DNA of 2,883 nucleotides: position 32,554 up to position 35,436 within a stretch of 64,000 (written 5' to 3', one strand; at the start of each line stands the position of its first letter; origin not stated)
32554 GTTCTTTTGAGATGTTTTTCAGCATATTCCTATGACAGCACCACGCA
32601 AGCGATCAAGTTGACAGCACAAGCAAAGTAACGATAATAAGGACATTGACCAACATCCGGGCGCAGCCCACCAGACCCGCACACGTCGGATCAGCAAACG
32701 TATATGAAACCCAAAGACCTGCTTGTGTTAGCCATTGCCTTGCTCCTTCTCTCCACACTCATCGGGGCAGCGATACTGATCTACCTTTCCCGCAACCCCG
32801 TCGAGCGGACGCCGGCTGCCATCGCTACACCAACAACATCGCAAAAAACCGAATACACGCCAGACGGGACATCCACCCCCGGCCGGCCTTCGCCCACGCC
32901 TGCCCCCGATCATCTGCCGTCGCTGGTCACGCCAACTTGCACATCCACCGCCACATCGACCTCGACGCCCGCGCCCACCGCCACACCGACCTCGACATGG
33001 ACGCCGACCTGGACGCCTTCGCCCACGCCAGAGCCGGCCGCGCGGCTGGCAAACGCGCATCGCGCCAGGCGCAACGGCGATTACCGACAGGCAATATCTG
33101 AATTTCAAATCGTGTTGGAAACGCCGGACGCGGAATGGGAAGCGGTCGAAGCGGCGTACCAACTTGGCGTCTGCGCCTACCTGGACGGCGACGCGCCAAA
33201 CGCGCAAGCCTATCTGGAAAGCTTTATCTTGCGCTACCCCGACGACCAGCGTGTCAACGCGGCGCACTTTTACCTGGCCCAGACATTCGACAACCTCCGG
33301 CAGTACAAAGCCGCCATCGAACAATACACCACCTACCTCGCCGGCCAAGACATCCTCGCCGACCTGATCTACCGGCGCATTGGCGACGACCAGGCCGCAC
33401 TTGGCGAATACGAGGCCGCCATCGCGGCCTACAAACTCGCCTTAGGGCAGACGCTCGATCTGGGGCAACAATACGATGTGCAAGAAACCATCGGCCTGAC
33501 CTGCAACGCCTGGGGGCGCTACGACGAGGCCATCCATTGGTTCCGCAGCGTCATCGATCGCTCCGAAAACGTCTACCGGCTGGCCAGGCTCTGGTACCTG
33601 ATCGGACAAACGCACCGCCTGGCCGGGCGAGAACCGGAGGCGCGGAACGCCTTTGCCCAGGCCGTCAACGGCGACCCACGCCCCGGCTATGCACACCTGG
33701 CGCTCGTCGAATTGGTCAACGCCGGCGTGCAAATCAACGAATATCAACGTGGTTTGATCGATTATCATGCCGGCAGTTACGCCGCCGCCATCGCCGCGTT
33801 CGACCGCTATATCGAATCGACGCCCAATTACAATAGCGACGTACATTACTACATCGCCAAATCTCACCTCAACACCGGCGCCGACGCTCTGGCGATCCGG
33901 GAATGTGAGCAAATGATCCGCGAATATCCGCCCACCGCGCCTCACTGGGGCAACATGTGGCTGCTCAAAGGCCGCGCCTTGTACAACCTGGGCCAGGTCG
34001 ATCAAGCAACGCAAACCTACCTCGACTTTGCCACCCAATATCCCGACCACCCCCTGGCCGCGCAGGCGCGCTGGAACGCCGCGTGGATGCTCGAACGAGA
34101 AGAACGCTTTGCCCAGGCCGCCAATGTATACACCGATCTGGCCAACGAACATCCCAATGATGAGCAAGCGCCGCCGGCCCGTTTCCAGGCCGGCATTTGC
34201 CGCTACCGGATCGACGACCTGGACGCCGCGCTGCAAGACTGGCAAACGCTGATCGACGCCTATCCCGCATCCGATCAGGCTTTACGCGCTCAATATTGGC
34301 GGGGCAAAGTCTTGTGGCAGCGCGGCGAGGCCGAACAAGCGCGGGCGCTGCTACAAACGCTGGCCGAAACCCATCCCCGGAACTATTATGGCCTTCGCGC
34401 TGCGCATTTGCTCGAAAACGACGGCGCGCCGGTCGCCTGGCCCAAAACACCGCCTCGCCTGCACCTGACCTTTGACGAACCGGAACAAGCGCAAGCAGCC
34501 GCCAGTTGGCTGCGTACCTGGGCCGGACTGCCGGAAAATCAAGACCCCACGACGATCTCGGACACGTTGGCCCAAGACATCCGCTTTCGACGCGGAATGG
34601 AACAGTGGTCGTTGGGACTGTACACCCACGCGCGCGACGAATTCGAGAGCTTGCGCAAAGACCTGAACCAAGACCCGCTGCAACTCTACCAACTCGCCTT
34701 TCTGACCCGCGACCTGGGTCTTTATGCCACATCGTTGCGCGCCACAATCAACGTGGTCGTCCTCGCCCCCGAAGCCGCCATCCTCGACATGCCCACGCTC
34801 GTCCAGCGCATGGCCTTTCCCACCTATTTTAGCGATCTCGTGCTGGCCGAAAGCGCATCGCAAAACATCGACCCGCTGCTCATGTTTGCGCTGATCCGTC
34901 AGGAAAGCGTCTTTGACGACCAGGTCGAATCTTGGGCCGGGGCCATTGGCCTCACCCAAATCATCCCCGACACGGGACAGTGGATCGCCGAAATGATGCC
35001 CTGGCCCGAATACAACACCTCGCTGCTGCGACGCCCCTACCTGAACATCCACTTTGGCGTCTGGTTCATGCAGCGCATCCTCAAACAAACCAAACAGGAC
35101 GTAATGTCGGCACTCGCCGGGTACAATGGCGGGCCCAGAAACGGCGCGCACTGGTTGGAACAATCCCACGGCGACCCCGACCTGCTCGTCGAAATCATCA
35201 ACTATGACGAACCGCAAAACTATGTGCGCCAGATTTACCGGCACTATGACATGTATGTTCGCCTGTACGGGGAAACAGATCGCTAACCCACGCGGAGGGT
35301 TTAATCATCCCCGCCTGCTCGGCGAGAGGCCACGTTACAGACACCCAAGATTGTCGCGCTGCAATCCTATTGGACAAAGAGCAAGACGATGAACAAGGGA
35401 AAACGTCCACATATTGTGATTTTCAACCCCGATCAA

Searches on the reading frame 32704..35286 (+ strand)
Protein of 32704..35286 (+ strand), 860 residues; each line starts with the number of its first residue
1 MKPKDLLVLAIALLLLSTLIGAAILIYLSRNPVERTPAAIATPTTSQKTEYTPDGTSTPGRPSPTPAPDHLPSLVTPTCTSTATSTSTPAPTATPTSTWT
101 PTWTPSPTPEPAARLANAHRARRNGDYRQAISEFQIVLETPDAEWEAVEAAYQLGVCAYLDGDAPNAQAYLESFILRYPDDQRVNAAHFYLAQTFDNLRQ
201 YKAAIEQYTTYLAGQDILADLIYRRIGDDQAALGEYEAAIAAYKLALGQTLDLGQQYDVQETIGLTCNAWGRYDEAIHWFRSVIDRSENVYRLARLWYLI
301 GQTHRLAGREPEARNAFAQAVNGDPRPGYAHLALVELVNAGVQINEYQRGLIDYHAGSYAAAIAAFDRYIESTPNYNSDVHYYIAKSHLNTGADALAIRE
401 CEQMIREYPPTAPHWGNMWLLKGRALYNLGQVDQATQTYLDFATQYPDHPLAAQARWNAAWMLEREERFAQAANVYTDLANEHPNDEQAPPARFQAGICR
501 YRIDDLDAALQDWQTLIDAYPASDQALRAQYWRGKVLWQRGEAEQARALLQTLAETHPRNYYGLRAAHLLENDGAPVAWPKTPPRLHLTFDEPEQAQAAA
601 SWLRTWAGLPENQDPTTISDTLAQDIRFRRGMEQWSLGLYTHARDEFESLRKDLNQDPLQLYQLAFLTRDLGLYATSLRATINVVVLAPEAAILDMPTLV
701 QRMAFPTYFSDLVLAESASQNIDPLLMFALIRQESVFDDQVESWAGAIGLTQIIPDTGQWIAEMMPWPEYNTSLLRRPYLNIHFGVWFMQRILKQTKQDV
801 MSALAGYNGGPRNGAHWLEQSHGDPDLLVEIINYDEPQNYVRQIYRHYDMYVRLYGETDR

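Call 58: search_protein_families(library=pfam, proteins=[window:32704-35286:+])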
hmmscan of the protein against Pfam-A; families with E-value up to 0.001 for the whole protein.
window:32704-35286:+ (860 aa): 16 families
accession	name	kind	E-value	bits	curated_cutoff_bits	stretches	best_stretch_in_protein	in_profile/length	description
PF13174.12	TPR_6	-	1.3e-30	104.3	26.3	1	149-180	1-32/33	Tetratricopeptide repeat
PF13432.12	TPR_16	-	1.4e-25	89.8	32.7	3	420-486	1-64/65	Tetratricopeptide repeat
PF07719.23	TPR_2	-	1.8e-23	81.1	27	0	294-321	1-28/34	Tetratricopeptide repeat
PF01464.25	SLT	-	4.6e-22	78.2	21.3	1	714-822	4-109/117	Transglycosylase SLT domain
PF13428.12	TPR_14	-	5.7e-18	64.1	23.5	0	418-455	3-40/44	Tetratricopeptide repeat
PF13181.12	TPR_8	-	9.5e-17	60.1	25.7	0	262-289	6-33/34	Tetratricopeptide repeat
PF14559.12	TPR_19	-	4.1e-15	56.3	25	0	505-567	6-67/68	Tetratricopeptide repeat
PF13424.12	TPR_12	-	2.4e-14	53.7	30.1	1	262-322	8-73/77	Tetratricopeptide repeat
PF00515.34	TPR_1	-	3.2e-12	46.2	27.8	0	223-247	4-28/34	Tetratricopeptide repeat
PF13525.12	YfiO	-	8.2e-11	42.5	25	1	117-194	11-88/203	Outer membrane lipoprotein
PF13371.12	TPR_9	-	9.5e-09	35.6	35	0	348-391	34-61/73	Tetratricopeptide repeat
PF12895.13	ANAPC3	-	1.1e-08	35.7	27.2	1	357-439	3-79/82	Anaphase-promoting complex, cyclosome, subunit 3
PF21545.3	T7SS_EccA1_N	-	1e-06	28.7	27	0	262-334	173-244/272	T7SS, ESX-1 secretion system protein EccA1, N-terminal domain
PF23914.1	TPR_CcmH_CycH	-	4.6e-05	23.7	42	0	416-525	50-156/158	Cytochrome c-type biogenesis protein H TPR domain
PF13176.12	TPR_7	-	7.6e-05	22.9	27.9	0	114-140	4-28/36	Tetratricopeptide repeat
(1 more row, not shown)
